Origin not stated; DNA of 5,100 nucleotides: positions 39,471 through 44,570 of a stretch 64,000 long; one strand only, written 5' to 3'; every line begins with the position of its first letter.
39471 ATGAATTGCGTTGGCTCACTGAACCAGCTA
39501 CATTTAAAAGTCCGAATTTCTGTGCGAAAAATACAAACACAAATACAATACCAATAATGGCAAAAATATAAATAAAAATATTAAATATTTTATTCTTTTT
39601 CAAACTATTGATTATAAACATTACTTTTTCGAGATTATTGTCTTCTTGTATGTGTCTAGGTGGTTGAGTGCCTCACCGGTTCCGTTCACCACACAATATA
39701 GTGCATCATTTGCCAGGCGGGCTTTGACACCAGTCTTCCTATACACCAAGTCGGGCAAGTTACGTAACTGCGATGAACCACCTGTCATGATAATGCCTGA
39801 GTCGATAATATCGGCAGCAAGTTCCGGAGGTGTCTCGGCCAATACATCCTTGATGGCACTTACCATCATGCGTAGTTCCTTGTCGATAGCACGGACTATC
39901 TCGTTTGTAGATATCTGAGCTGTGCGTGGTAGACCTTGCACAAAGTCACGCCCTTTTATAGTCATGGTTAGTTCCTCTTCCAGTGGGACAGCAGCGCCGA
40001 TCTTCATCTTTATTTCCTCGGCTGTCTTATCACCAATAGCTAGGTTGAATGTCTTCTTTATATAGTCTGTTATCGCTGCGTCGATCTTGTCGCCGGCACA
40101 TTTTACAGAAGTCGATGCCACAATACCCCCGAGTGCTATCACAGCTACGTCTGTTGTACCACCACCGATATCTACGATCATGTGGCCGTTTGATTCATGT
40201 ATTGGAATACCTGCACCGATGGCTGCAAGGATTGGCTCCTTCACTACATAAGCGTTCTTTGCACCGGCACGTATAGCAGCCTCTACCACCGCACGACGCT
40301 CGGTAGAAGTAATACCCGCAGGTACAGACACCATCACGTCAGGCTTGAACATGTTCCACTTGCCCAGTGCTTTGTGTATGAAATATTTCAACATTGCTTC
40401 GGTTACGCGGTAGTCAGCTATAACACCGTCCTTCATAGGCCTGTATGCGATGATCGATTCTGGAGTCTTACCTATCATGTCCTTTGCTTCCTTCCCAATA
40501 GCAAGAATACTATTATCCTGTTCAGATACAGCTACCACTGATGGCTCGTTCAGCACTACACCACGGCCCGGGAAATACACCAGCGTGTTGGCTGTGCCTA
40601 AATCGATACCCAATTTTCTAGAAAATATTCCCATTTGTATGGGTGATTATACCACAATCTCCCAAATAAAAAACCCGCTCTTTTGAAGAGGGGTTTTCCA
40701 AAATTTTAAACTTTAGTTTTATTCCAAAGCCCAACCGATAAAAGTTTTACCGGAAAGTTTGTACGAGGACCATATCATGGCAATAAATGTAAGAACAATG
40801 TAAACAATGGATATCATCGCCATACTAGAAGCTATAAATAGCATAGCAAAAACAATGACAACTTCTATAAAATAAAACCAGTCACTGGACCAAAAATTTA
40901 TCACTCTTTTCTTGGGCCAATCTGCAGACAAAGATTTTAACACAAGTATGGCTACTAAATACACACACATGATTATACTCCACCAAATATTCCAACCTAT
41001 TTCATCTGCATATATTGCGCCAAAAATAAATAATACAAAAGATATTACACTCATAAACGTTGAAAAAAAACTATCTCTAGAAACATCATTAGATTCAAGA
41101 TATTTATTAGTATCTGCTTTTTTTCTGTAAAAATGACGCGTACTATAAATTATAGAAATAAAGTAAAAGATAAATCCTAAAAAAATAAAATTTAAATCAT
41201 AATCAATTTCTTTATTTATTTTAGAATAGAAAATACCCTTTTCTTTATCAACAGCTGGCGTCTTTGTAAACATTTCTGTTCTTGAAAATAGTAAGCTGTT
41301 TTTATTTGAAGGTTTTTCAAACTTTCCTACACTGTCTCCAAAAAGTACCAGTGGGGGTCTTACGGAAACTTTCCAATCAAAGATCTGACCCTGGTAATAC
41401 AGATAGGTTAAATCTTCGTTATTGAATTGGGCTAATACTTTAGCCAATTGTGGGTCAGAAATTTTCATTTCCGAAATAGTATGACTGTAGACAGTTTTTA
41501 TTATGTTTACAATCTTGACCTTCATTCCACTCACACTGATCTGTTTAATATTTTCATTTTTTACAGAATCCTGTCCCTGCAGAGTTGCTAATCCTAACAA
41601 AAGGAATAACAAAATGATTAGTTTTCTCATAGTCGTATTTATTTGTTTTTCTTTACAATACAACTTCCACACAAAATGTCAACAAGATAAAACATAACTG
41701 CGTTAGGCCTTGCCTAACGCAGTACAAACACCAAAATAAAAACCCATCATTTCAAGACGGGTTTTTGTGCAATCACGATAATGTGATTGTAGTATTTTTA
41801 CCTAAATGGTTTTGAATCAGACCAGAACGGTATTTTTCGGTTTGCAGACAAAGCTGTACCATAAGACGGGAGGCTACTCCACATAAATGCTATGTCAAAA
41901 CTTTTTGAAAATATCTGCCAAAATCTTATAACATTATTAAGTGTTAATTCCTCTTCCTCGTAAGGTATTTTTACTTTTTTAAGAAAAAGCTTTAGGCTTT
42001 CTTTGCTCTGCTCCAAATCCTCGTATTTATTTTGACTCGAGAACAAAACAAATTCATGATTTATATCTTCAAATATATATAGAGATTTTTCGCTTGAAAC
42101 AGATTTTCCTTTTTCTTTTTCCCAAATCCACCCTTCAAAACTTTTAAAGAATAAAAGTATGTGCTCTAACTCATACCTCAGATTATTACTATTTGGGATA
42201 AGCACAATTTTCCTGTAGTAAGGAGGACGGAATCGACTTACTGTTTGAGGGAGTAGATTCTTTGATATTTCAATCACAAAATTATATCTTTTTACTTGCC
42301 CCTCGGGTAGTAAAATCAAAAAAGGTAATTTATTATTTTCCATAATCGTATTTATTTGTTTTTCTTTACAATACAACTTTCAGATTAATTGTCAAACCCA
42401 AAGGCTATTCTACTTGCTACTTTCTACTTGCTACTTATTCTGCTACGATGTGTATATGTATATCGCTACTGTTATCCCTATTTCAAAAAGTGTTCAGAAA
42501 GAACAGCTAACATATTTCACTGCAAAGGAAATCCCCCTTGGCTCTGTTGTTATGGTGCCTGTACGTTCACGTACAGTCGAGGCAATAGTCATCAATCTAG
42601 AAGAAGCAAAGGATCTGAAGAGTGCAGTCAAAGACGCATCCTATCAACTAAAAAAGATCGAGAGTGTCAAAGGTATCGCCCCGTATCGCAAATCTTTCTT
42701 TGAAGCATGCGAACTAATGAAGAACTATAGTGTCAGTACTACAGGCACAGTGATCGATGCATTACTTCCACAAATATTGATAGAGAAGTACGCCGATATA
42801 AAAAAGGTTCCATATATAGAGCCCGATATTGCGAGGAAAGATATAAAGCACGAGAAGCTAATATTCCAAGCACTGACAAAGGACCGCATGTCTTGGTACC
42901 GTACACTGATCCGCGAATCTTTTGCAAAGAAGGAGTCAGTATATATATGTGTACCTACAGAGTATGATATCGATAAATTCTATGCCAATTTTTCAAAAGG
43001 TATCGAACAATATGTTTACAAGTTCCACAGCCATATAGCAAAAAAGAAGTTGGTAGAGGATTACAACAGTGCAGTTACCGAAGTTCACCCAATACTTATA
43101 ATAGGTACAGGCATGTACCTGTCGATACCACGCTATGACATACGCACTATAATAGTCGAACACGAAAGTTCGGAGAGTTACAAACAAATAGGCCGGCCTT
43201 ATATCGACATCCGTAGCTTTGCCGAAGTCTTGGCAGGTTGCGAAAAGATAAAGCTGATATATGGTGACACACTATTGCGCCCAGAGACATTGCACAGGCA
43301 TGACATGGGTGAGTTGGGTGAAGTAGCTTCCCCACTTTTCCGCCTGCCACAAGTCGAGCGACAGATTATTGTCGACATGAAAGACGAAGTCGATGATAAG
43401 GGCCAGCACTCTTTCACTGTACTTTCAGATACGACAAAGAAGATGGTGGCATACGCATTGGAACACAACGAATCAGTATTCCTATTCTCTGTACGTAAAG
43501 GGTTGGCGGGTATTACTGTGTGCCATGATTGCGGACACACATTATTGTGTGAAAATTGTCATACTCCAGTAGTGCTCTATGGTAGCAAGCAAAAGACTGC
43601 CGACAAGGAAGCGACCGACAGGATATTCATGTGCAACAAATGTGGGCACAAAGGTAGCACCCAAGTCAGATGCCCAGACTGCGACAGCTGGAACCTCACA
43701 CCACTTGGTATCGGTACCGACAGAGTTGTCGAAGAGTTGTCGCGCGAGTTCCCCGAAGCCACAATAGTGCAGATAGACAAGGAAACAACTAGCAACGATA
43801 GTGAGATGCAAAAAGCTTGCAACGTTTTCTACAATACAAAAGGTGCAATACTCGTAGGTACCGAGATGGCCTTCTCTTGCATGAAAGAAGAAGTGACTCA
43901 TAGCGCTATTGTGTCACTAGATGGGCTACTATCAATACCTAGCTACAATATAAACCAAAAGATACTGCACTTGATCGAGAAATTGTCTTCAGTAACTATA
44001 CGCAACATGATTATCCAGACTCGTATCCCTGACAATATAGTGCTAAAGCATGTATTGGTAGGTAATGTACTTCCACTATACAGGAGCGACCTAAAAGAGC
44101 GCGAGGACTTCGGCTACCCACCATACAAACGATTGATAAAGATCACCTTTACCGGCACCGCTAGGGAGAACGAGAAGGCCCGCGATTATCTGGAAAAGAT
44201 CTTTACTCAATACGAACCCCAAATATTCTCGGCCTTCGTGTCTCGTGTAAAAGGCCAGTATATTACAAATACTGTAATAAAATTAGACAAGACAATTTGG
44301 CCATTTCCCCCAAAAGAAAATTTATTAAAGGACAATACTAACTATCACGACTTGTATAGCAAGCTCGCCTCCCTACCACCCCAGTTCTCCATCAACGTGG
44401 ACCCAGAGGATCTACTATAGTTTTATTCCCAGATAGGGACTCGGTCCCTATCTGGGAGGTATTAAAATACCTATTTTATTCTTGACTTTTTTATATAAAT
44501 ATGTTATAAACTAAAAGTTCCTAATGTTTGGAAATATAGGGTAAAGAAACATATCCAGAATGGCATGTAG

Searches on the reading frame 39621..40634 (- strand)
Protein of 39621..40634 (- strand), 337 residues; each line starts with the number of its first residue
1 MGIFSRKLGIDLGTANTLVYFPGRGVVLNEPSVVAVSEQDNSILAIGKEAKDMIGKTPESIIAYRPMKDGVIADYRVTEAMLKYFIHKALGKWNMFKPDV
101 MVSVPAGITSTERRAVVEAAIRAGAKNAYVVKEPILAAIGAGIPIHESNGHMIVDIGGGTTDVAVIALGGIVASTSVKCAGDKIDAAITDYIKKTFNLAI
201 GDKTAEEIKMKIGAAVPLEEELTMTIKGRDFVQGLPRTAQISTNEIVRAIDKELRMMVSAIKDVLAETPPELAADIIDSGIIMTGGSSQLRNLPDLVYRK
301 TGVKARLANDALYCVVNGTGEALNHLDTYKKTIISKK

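Call 45: search_protein_families(library=pfam, proteins=[window:39621-40634:-], max_evalue=0.00001)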
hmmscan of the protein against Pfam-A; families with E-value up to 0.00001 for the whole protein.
window:39621-40634:- (337 aa): 4 families
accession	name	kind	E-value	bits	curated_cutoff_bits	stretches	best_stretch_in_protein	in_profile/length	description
PF06723.19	MreB_Mbl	-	2.4e-134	447.7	27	1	6-330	2-326/327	MreB/Mbl protein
PF14450.12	FtsA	-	6.3e-13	49.6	31.8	1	153-310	2-112/127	Cell division protein FtsA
PF00012.26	HSP70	-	4.5e-12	45.4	20.6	1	99-291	135-340/599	Hsp70 protein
PF00022.25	Actin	-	2.1e-11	43.5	27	1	30-195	30-190/410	Actin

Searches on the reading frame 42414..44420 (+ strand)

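Call 45: search_protein_families(library=pfam, proteins=[window:42414-44420:+], max_evalue=0.00001)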
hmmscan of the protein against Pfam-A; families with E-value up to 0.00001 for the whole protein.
window:42414-44420:+ (668 aa): 1 family
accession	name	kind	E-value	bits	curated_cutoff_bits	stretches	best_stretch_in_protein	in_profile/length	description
PF17764.6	PriA_3primeBD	-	5.8e-09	36.1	22.7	1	32-119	12-96/96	3'DNA-binding domain (3'BD)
